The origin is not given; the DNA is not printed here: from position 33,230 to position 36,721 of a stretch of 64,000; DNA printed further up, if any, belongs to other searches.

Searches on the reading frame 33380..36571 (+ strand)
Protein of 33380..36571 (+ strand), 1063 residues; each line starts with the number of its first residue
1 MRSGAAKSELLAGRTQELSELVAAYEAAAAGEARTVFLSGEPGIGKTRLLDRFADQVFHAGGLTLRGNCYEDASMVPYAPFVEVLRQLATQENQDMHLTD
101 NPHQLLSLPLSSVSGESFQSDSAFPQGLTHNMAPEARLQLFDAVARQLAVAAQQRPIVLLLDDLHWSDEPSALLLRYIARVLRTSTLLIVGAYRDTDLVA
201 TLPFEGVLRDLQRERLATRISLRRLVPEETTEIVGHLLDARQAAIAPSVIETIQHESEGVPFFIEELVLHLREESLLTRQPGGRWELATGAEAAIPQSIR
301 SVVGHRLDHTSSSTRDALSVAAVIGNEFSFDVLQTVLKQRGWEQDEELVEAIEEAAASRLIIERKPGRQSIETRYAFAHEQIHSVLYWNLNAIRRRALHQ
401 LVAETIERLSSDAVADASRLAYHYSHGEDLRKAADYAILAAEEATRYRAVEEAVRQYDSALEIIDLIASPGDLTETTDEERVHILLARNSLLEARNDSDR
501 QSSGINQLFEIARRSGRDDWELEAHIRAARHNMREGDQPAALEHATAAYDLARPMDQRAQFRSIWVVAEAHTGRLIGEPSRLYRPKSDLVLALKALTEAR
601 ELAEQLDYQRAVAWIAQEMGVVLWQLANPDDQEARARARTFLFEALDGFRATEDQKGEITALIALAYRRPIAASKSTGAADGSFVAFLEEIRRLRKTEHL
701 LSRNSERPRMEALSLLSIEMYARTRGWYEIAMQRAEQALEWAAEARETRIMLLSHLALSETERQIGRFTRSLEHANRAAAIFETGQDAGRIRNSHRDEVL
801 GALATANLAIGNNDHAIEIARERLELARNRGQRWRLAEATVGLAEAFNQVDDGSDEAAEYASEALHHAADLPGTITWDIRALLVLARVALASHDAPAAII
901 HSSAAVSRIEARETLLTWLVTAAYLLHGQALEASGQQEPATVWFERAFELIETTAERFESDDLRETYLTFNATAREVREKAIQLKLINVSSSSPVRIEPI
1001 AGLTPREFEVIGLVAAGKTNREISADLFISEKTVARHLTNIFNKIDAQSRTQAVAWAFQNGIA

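Call 61: search_protein_families(library=pfam, proteins=[window:33380-36571:+], max_evalue=0.00001)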
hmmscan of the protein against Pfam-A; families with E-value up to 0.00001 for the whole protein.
window:33380-36571:+ (1063 aa): 2 families
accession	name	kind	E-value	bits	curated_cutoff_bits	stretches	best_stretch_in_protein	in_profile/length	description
PF13191.12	AAA_16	-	5.4e-28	99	32.6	1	11-190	2-167/167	AAA ATPase domain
PF00196.25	GerE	-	2.8e-19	68.9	23.5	1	1003-1057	3-57/57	Bacterial regulatory proteins, luxR family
